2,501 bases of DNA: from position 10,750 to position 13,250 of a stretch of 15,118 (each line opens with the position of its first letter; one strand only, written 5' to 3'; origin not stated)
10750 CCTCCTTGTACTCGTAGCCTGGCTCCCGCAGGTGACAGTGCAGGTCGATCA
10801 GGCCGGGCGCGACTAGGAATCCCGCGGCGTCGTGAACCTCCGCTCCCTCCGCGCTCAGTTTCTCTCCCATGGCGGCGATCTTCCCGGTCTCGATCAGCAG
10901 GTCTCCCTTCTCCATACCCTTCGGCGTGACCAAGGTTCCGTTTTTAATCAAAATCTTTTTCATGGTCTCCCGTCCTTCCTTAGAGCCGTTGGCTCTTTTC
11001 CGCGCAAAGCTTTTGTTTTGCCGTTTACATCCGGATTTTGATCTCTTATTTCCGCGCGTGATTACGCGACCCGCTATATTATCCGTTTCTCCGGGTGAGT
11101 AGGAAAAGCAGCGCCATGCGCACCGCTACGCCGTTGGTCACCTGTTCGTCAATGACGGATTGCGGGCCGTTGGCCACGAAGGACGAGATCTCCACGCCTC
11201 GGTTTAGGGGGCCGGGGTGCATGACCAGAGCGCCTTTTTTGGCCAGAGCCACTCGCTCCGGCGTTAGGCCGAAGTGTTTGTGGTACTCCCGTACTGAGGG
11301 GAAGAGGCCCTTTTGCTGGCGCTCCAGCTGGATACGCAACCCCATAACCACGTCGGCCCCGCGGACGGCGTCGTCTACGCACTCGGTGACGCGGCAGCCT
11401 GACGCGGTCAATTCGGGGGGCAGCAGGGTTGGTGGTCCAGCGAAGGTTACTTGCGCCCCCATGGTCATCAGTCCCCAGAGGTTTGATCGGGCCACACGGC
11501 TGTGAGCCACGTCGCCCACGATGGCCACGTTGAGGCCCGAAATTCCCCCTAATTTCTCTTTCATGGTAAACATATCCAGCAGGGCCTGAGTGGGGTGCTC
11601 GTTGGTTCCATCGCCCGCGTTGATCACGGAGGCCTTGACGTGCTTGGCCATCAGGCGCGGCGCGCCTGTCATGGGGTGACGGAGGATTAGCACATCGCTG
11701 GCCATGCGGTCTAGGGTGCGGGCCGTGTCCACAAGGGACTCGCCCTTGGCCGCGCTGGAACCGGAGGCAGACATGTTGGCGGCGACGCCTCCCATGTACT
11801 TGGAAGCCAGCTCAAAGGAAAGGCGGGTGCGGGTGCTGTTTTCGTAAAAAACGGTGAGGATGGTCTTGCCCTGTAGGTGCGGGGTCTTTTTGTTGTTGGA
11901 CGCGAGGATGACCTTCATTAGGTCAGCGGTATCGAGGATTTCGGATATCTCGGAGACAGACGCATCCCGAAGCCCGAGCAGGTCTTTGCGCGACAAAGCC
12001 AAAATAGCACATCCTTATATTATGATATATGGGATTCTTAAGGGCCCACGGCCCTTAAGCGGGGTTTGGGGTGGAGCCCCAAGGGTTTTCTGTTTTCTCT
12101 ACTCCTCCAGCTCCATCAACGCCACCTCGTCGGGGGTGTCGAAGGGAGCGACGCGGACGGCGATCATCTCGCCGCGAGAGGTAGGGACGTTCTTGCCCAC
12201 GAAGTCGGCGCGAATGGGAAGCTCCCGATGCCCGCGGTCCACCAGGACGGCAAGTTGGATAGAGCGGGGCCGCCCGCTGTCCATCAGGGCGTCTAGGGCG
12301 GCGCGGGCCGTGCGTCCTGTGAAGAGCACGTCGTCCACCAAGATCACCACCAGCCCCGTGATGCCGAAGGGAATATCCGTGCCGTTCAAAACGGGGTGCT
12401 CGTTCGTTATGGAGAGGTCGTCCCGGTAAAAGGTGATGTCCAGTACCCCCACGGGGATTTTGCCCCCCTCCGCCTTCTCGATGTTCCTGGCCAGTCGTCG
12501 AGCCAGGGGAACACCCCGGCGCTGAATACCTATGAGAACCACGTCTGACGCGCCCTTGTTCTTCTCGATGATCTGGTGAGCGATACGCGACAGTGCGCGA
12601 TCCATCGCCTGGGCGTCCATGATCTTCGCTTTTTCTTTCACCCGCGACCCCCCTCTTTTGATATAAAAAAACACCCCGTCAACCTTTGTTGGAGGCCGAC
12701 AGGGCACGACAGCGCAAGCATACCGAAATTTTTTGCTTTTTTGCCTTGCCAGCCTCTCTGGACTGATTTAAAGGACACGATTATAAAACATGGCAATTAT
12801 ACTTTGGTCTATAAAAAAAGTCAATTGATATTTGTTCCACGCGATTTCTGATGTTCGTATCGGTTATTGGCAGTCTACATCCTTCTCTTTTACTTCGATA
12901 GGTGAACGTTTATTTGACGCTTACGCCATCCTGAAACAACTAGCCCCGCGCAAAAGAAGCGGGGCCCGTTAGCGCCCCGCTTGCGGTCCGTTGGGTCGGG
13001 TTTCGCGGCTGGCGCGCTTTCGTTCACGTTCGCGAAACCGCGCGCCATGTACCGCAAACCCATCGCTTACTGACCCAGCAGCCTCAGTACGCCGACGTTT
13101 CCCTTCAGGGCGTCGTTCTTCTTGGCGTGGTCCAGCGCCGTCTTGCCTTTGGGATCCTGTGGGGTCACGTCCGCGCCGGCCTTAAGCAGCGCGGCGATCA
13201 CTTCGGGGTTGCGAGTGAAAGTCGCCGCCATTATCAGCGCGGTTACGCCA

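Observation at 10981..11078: Repeat element embedded inside the pyr operon between pyrB and pyrC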

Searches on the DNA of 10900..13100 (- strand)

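Call 46: search_rna_families(source=window, start=10900, end=13100, threshold=evalue, max_evalue=10, show_alignments=2)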
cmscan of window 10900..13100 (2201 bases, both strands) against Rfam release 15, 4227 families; matches with E-value up to 10: 3.
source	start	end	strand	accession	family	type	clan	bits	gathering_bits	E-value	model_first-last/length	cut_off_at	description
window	12666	12778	-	RF00515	PyrR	Cis-reg;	-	50.5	54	2e-05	1-115/115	no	PyrR binding site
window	12023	12149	+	RF02937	Clostridiales-2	Gene; sRNA;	-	20.5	58.6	0.1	1-82/82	no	Clostridiales-2 RNA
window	12986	13052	+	RF01926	mir-981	Gene; miRNA;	-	17.4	51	0.18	1-86/86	no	mir-981 microRNA precursor family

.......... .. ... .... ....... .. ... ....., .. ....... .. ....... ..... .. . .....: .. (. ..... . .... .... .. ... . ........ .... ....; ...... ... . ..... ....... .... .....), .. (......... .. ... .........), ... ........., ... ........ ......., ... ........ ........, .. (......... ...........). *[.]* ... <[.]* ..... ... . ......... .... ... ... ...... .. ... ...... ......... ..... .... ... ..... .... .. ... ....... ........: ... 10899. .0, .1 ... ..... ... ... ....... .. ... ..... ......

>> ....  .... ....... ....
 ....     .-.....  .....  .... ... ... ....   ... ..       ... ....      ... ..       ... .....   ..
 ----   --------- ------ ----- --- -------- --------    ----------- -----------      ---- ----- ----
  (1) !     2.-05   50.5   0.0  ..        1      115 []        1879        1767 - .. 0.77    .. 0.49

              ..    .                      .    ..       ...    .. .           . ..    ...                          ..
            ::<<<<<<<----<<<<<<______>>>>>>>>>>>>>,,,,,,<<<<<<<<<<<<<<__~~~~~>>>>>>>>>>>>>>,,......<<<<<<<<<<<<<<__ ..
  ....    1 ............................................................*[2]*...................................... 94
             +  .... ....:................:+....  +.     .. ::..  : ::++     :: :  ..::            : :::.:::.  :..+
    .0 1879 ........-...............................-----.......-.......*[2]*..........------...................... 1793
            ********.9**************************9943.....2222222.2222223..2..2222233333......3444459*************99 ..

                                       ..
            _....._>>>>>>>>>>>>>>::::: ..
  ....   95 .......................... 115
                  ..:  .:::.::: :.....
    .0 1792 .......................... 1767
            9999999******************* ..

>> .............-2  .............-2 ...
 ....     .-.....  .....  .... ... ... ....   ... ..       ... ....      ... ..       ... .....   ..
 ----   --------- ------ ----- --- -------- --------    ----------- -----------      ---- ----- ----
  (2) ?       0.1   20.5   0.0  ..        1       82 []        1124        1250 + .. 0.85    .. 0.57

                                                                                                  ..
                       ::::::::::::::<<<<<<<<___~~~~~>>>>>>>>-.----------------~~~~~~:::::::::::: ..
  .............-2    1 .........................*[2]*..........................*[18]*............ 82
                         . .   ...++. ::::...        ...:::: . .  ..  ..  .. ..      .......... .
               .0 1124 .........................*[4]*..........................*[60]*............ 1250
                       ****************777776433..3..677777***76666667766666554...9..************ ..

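Call 49: search_dna_similar(query=window:10975-11085:-, collection=plasmids, mode=distant, max_evalue=1, max_rows=10)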
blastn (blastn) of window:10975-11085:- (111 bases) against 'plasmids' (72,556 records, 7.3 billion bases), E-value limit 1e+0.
Records with a match: 1; places in all: 1; records where one place covers at least 80% of the query: 0.
Best place of each record, by identity: >=99% 1.
By first word of the organism name: Rufibacter 1.
By predicted mobility (MOB-suite, as given by PLSDB): mobilizable 1.
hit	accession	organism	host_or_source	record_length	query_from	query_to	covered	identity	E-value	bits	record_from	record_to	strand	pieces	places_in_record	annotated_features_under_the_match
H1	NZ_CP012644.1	Rufibacter tibetensis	soil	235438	77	97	19%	100.0%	9e-1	39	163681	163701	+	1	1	PDDEXK nuclease domain-containing protein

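Call 50: search_dna_similar(query=window:10975-11085:-, collection=phages, mode=distant, max_evalue=1, max_rows=10)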
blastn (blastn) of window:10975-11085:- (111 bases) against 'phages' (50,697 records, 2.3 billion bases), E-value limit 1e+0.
No match.

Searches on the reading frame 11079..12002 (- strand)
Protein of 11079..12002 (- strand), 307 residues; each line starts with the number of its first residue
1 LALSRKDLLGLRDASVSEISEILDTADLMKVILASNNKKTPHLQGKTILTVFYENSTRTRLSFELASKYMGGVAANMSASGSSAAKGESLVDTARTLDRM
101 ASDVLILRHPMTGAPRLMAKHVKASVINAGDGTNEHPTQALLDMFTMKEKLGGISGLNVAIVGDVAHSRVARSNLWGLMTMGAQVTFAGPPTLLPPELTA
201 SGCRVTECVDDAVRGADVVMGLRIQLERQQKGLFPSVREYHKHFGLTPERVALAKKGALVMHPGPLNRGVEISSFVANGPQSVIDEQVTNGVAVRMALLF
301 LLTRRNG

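Call 11: search_protein_families(library=pfam, proteins=[window:11079-12002:-])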
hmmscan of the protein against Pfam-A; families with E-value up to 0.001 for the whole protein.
window:11079-12002:- (307 aa): 2 families
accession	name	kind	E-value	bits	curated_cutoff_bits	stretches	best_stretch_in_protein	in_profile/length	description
PF02729.26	OTCace_N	-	1.3e-44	152.3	29.9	1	6-149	1-148/148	Aspartate/ornithine carbamoyltransferase, carbamoyl-P binding domain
PF00185.30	OTCace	-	1.4e-25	90.6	29.4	1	156-301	2-156/157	Aspartate/ornithine carbamoyltransferase, Asp/Orn binding domain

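Call 26: find_homologous_proteins(query=window:11079-12002:-)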
Query window:11079-12002:- (307 aa): 8000 proteins with E <= 0.001 among 8000 candidates; the best 120 are listed.
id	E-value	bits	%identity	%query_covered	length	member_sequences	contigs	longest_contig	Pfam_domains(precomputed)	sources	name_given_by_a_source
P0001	2.1e-195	665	100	100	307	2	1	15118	PF00185.31,PF02729.27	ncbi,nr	ncbi:MAG: aspartate carbamoyltransferase catalytic subunit [Synergistaceae bacterium]|nr:aspartate c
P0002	2.5e-176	603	90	100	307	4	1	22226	PF00185.31,PF02729.27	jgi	jgi:aspartate carbamoyltransferase catalytic subunit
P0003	8.2e-176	601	90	100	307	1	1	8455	PF00185.31,PF02729.27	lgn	-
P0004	2.5e-175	600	90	100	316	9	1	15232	PF00185.31,PF02729.27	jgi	jgi:aspartate carbamoyltransferase catalytic subunit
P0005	3.7e-175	599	90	100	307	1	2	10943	PF00185.31,PF02729.27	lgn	-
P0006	6.6e-175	598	90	100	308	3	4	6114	PF00185.31,PF02729.27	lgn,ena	-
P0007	2.4e-174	596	89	100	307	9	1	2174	PF00185.31,PF02729.27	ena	-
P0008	2.1e-173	593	89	100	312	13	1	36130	PF00185.31,PF02729.27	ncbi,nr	ncbi:MAG: aspartate carbamoyltransferase catalytic subunit [Synergistaceae bacterium]|nr:aspartate c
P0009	2.5e-173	593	89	100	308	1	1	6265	PF00185.31,PF02729.27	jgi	jgi:aspartate carbamoyltransferase catalytic subunit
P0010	1.1e-172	591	88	100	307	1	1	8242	PF00185.31,PF02729.27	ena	-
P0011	1.1e-172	591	90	100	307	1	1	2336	PF00185.31,PF02729.27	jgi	jgi:aspartate carbamoyltransferase catalytic subunit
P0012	1.7e-172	590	88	100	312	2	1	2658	PF00185.31,PF02729.27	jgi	jgi:aspartate carbamoyltransferase catalytic subunit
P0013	3.0e-172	589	88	100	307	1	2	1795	PF00185.31,PF02729.27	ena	-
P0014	8.0e-172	588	89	100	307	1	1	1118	PF00185.31,PF02729.27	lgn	-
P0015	3.4e-171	586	88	100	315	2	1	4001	PF00185.31,PF02729.27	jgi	jgi:aspartate carbamoyltransferase catalytic subunit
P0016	2.2e-170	583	88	100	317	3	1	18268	PF00185.31,PF02729.27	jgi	jgi:aspartate carbamoyltransferase catalytic subunit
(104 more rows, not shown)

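Call 27: find_encoding_contigs(protein=P0002, flank=10000, max_places=3)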
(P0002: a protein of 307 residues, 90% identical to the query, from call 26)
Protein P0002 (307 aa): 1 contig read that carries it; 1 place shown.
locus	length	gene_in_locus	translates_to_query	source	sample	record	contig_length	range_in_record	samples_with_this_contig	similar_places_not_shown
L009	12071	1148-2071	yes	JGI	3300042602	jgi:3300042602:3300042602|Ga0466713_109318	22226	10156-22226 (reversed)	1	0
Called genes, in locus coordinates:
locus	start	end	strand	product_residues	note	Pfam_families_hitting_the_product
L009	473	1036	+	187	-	PF00156:Pribosyltran, PF14681:UPRTase (weak)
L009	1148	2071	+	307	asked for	PF02729:OTCace_N, PF00185:OTCace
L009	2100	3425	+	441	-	PF01979:Amidohydro_1, PF12890:DHOase, PF07969:Amidohydro_3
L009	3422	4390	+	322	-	PF00215:OMPdecase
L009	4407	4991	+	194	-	PF00156:Pribosyltran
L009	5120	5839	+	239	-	PF01027:Bax1-I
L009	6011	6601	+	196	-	PF01813:ATP-synt_D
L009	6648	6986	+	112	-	-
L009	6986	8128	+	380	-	PF01992:vATP-synt_AC39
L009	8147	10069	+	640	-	PF01496:V_ATPase_I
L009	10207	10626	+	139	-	PF00137:ATP-synt_C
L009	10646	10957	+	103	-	PF01990:ATP-synt_F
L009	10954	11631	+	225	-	PF01991:vATP-synt_E (weak)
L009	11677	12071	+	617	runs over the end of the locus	PF02874:ATP-synt_ab_N, PF16886:ATP-synt_ab_Xtn, PF00006:ATP-synt_ab, PF22919:ATP-synt_VA_C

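Call 28: find_encoding_contigs(protein=P0008, flank=10000, max_places=3)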
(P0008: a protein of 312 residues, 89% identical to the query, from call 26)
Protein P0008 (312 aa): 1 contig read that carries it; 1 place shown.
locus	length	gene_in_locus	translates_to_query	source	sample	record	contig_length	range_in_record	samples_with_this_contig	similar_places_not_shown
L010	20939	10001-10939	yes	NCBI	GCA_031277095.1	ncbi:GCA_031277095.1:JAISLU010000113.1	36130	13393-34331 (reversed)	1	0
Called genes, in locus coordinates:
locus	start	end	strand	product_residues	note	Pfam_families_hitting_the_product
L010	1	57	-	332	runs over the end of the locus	PF02653:BPD_transp_2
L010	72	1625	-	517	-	PF00005:ABC_tran, PF13555:AAA_29 (faint), PF13304:AAA_21 (faint), PF00005:ABC_tran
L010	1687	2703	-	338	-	PF02653:BPD_transp_2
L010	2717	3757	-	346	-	PF13407:Peripla_BP_4, PF00532:Peripla_BP_1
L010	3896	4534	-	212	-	PF01791:DeoC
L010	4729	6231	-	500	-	PF00370:FGGY_N, PF02782:FGGY_C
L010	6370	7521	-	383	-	PF01594:AI-2E_transport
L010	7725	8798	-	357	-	PF01168:Ala_racemase_N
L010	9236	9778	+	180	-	PF00156:Pribosyltran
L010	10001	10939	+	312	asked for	PF02729:OTCace_N, PF00185:OTCace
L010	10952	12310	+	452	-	PF01979:Amidohydro_1, PF12890:DHOase, PF07969:Amidohydro_3 (weak)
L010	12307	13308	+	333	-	PF00215:OMPdecase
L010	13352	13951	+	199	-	PF00156:Pribosyltran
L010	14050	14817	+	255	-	PF07929:PRiA4_ORF3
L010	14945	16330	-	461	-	PF00342:PGI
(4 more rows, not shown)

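Call 29: find_encoding_contigs(protein=P0004, flank=10000, max_places=3)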
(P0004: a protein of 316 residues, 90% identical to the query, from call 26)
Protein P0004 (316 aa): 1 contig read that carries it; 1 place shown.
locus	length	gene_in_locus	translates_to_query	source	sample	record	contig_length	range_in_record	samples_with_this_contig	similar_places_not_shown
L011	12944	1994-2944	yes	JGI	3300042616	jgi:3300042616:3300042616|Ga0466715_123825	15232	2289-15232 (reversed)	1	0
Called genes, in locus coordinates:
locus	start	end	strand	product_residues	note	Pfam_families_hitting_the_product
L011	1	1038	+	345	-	PF01979:Amidohydro_1, PF07969:Amidohydro_3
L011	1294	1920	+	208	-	PF00156:Pribosyltran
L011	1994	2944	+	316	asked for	PF02729:OTCace_N, PF00185:OTCace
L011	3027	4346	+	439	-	PF01979:Amidohydro_1, PF12890:DHOase, PF07969:Amidohydro_3 (weak)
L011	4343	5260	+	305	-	PF00215:OMPdecase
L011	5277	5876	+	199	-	PF00156:Pribosyltran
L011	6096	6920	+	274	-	PF02826:2-Hacid_dh_C (weak), PF02558:ApbA (weak), PF03446:NAD_binding_2, PF03807:F420_oxidored, PF14748:P5CR_dimer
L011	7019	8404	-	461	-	PF01970:TctA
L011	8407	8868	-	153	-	-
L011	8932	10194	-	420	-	PF00368:HMG-CoA_red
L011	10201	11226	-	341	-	PF00682:HMGL-like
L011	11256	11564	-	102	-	-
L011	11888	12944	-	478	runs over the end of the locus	PF00939:Na_sulph_symp, PF03600:CitMHS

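Call 32: find_encoding_contigs(protein=P0016, flank=10000, max_places=3)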
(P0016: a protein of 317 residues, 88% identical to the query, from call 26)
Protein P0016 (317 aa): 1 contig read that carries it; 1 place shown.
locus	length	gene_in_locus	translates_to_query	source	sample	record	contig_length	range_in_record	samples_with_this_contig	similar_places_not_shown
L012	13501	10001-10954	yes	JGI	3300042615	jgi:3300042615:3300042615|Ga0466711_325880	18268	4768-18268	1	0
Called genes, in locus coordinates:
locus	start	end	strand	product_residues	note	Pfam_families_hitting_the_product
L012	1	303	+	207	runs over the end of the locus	-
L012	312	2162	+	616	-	PF07660:STN (faint), PF03958:Secretin_N (weak), PF00263:Secretin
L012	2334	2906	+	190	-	PF08207:EFP_N, PF01132:EFP, PF09285:Elong-fact-P_C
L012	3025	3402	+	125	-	-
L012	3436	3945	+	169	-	PF03780:Asp23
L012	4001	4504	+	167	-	-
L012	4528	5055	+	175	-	PF01029:NusB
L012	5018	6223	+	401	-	PF13742:tRNA_anti_2, PF01336:tRNA_anti-codon, PF02601:Exonuc_VII_L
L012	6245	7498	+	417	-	PF05221:AdoHcyase, PF02826:2-Hacid_dh_C, PF00670:AdoHcyase_NAD, PF07991:KARI_N (weak)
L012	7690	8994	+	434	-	PF01979:Amidohydro_1, PF07969:Amidohydro_3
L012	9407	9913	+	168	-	PF00156:Pribosyltran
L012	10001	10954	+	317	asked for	PF02729:OTCace_N, PF00185:OTCace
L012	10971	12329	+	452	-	PF01979:Amidohydro_1, PF12890:DHOase, PF07969:Amidohydro_3 (weak)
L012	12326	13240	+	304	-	PF00215:OMPdecase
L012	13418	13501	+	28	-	?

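Call 33: find_encoding_contigs(protein=P0005, flank=10000, max_places=3)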
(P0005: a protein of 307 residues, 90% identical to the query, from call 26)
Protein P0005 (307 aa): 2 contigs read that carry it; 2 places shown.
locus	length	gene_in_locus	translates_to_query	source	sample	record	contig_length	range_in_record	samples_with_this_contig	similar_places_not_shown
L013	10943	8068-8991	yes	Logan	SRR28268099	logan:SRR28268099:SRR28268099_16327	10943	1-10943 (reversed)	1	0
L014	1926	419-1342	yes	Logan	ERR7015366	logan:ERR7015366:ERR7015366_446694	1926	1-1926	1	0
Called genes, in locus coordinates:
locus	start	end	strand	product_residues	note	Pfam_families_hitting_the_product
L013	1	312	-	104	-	?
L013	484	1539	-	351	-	-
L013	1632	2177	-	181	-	PF02517:Rce1-like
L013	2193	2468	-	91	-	-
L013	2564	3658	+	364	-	PF12804:NTP_transf_3, PF01966:HD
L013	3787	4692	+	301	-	PF13145:Rotamase_2, PF13616:Rotamase_3, PF00639:Rotamase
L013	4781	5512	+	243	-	PF01182:Glucosamine_iso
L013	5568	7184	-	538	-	PF14516:AAA_35 (faint)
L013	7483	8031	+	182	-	PF00156:Pribosyltran, PF14681:UPRTase (faint)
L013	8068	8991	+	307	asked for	PF02729:OTCace_N, PF00185:OTCace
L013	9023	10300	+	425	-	PF01979:Amidohydro_1, PF07969:Amidohydro_3 (faint), PF12890:DHOase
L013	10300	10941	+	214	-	?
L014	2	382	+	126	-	?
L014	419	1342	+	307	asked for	PF02729:OTCace_N, PF00185:OTCace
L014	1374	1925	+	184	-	?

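Call 34: find_encoding_contigs(protein=P0003, flank=10000, max_places=3)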
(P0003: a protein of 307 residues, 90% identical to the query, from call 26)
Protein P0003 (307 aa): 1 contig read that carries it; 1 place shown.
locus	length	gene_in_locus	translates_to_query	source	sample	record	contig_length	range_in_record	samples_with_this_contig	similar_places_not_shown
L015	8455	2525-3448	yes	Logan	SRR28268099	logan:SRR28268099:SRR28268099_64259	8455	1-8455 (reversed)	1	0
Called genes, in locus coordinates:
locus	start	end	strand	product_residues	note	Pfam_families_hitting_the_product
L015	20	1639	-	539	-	PF14516:AAA_35 (faint)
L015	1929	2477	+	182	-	PF00156:Pribosyltran, PF14681:UPRTase (weak)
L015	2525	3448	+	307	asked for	PF02729:OTCace_N, PF00185:OTCace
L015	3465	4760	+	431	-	PF07969:Amidohydro_3 (faint), PF01979:Amidohydro_1, PF12890:DHOase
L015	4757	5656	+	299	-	PF00215:OMPdecase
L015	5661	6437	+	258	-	PF10418:DHODB_Fe-S_bind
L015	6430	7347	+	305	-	PF01180:DHO_dh, PF01207:Dus (faint), PF03060:NMO (faint)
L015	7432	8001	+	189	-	PF00156:Pribosyltran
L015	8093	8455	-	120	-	?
